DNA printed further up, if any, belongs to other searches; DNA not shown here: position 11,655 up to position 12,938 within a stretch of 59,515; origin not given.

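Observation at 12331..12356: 26-nt G+C-rich element present at three loci and translated in two different frames in two conserved enzymes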

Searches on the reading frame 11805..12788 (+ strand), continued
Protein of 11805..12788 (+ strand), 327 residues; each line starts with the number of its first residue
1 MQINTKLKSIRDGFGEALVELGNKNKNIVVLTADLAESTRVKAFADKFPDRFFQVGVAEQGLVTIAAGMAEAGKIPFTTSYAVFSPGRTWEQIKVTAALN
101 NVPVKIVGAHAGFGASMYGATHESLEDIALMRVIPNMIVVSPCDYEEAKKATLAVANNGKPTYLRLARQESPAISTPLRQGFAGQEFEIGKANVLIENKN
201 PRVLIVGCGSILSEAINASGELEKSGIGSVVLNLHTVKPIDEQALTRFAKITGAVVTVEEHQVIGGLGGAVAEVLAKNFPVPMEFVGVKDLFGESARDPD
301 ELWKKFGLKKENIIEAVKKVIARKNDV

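Call 78: predict_structure(alignment_id=A3)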
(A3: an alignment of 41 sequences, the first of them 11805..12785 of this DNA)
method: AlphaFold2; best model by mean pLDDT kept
length: 327 residues; sequences in the alignment: 41
mean_pLDDT: 62.8   pTM: 0.56
mean pLDDT of the five models: 62.8, 62.1, 60.0, 59.4, 59.1
residues with pLDDT >= 90: 70; 70-90: 53; 50-70: 81; < 50: 123
segments of 3 or more residues with pLDDT < 50: 1-7, 9-11, 78-100, 102-145, 157-189, 291-297
pLDDT, mean of each block of 10 residues (from residue 1): 41 62 68 57 78 61 59 57 37 43 45 30 35 35 46 47 33 37 39 88 88 89 96 72 93 90 67 90 83 51 79 96 84
secondary structure, 60 per line:
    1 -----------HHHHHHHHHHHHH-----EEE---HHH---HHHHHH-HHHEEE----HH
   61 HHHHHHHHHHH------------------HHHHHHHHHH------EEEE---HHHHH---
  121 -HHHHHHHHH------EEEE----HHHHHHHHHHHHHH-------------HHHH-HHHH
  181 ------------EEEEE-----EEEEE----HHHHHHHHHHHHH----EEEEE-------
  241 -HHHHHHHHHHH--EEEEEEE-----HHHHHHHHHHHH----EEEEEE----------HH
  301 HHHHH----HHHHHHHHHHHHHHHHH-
elements in order: H12-24 E30-32 H42-47 E52-54 H59-71 H90-99 E106-109 H113-117 H122-130 E137-140 H145-158 H172-175 H177-180 E193-197 E203-207 H212-224 E229-233 H242-252 E255-261 H267-278 E283-288 H299-305 H310-326

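Call 82: list_cluster_members(proteins=[P0002, P0121, P0001, P0003, P0006, P0041, P0074, P0089, P0133, P0122])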
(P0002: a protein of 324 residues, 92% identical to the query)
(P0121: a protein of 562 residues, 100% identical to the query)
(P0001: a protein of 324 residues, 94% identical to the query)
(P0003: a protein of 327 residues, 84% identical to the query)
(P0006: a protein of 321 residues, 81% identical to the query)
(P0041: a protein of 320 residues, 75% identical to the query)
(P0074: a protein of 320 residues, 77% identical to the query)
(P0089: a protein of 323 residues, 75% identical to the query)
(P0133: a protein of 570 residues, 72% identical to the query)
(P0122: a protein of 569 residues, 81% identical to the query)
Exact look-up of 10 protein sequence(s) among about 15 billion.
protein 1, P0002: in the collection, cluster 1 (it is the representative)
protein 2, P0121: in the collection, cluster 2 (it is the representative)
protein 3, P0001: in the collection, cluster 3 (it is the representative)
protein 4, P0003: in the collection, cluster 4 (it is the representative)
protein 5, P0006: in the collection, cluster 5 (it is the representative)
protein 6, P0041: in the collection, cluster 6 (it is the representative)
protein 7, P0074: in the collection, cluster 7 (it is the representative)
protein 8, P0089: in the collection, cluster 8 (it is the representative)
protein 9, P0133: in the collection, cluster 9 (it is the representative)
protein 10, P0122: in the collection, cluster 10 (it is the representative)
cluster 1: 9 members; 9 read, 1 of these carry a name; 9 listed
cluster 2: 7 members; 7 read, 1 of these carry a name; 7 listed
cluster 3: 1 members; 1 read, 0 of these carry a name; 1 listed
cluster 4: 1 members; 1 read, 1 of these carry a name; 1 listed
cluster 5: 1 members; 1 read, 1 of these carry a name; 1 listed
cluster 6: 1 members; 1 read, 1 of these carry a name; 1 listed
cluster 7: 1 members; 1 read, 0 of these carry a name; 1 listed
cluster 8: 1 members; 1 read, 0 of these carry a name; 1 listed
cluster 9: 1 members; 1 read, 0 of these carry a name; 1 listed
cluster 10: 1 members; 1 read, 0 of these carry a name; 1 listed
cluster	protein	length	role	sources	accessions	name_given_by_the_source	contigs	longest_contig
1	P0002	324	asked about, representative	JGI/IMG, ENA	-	-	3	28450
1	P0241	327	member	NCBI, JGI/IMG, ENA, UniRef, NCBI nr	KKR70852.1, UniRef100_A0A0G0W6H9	MAG: hypothetical protein UU12_C0016G0011 [Candidatus Woesebacteria bacterium ... | Transketolase-like pyrimidine-binding domain-containing protein n=1 Tax=Candidatus ...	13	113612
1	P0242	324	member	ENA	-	-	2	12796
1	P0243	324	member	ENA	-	-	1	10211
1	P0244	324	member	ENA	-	-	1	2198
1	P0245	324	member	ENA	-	-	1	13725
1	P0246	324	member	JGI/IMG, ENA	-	-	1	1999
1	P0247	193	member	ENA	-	-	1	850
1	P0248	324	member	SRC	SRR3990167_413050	-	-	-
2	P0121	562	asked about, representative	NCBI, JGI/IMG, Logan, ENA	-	-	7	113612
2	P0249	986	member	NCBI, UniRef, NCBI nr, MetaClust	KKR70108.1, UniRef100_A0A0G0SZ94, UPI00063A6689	MAG: putative DNA ligase [Candidatus Woesebacteria bacterium GW2011_GWA2_40_7b] | DNA ligase (ATP) n=1 Tax=Candidatus Woesebacteria bacterium GW2011_GWA2_40_7b ... | status=active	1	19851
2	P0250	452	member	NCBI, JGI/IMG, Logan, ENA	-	-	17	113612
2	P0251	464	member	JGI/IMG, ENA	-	-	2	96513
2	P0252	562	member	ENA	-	-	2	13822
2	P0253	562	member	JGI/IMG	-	-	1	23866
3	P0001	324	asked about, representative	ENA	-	-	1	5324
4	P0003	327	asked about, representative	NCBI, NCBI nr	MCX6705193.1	MAG: transketolase family protein [Candidatus Woesebacteria bacterium] | transketolase family protein [Candidatus Woesebacteria bacterium]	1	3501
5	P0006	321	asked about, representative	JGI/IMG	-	transketolase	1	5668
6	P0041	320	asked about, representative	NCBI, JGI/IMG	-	transketolase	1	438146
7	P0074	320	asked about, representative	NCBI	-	-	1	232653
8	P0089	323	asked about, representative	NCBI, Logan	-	-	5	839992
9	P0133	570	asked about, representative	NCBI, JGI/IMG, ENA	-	-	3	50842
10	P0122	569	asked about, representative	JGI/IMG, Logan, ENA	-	-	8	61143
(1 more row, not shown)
